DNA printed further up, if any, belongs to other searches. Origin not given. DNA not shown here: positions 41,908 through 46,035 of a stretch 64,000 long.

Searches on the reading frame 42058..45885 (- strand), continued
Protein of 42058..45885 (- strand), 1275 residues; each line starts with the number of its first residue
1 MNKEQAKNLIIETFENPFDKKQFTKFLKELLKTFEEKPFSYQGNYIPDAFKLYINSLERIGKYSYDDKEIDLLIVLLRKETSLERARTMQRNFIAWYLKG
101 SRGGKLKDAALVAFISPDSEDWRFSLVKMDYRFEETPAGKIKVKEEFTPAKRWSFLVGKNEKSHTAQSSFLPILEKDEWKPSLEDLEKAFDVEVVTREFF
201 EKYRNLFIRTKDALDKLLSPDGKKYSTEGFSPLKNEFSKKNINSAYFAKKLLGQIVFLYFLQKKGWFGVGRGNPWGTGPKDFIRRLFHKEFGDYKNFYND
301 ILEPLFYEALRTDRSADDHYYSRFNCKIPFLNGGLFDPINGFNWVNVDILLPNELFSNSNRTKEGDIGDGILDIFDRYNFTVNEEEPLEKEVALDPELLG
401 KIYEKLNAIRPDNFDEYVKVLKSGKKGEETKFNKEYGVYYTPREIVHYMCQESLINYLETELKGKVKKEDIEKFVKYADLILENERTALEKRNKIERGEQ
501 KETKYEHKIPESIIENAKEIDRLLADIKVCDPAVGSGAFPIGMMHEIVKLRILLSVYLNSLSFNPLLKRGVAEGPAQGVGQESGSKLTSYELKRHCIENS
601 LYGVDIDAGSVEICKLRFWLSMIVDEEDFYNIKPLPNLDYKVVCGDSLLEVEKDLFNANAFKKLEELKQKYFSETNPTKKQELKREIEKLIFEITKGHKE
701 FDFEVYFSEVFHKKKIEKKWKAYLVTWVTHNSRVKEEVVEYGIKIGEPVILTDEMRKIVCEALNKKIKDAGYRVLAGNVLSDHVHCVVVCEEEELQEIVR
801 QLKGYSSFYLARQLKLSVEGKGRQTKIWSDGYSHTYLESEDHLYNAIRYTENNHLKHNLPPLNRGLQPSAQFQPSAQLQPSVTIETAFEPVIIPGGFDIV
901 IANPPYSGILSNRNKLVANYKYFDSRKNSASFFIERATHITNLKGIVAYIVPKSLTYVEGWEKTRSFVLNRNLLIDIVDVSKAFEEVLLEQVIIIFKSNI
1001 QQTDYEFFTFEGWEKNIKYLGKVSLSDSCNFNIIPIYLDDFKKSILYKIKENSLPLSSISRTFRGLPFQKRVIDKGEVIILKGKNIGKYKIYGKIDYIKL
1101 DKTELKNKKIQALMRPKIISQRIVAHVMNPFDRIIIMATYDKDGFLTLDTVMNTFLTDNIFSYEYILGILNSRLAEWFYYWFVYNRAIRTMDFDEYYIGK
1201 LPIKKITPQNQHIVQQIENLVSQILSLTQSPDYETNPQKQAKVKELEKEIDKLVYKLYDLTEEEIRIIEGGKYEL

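Call 75: search_protein_families(library=pfam, proteins=[L024:8549-9871:+, L015:9412-9936:+, L039:9322-9972:+, L039:9070-9321:+, L012:9165-9998:+, L047:3408-3758:+, L069:9551-9919:+, L071:9625-10056:+, L079:9519-9914:+, L060:4424-4651:+], max_evalue=0.001)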
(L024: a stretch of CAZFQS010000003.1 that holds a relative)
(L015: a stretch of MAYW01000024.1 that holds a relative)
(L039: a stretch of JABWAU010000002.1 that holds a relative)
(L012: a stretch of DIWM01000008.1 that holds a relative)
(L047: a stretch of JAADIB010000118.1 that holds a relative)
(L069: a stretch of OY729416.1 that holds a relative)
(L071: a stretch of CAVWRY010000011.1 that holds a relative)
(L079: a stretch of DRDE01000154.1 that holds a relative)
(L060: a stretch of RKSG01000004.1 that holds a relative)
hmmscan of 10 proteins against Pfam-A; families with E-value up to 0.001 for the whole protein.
L024:8549-9871:+ (440 aa): 2 families
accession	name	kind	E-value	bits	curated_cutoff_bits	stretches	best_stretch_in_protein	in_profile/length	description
PF13749.12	HATPase_c_4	-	4.9e-21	75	26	1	277-363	2-89/89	Putative ATP-dependent DNA helicase recG C-terminal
PF04326.19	SLFN_AlbA_2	-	9.1e-16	58.9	25.3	1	5-110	1-117/118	Schlafen, AlbA_2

L015:9412-9936:+ (174 aa): 1 family
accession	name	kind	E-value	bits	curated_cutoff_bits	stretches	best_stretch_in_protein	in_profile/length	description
PF01936.24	NYN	-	5.5e-15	56.6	24.2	1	10-151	5-142/145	NYN domain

L039:9322-9972:+ (216 aa): 1 family
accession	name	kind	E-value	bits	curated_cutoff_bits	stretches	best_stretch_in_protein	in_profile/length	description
PF08843.17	AbiEii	-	1.3e-15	58.5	22.5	1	13-69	2-62/238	Nucleotidyl transferase AbiEii toxin, Type IV TA system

L039:9070-9321:+ (83 aa): 1 family
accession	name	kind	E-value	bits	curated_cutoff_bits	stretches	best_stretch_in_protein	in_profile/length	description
PF21956.1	DUF6922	-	8.5e-08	32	27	1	12-53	4-45/52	Family of unknown function (DUF6922)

L012:9165-9998:+ (277 aa): 1 family
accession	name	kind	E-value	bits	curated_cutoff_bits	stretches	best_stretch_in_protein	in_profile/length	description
PF02498.22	Bro-N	-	6.4e-13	49.6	25.6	1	13-107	1-92/96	BRO family, N-terminal domain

L047:3408-3758:+ (116 aa): 4 families
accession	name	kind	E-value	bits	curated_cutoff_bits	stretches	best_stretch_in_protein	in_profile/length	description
PF04480.18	DUF559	-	2.2e-35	121.3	20.6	1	8-116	2-108/109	Protein of unknown function (DUF559)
PF18741.7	MTES_1575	-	1.9e-06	28.3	38.2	1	37-116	12-96/96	REase_MTES_1575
PF10881.14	DUF2726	-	0.00043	20.4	24.7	1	59-112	71-123/126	Protein of unknown function (DUF2726)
PF21598.3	PvuRts1I-like_N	-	0.00073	20.1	27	1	10-102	6-100/131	Restriction endonuclease PvuRts1 I-like, N-terminal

L069:9551-9919:+ (122 aa): 1 family
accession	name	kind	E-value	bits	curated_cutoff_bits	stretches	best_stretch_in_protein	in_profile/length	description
PF02452.23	PemK_toxin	-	2.4e-24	86.1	23.1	1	10-112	1-108/109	PemK-like, MazF-like toxin of type II toxin-antitoxin system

L071:9625-10056:+ (143 aa): 2 families
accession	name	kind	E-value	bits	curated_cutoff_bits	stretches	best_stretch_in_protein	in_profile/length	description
PF01850.27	PIN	-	7.3e-15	56.1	23.6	1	4-102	2-113/120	PIN domain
PF18480.7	DUF5615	-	0.00085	19.6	23.8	0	69-105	24-59/110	Domain of unknown function (DUF5615)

L079:9519-9914:+ (131 aa): 1 family
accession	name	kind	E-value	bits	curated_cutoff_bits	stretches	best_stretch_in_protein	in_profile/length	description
PF20126.4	TumE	-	2.7e-20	72.6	23.4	1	41-122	1-77/81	Toxin TumE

L060:4424-4651:+ (75 aa): 0 families

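Call 94: find_encoding_contigs(protein=window:42058-45885:-, flank=1000, max_places=3)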
Protein window:42058-45885:- (1275 aa): no gene with exactly this product is on record in the collection.
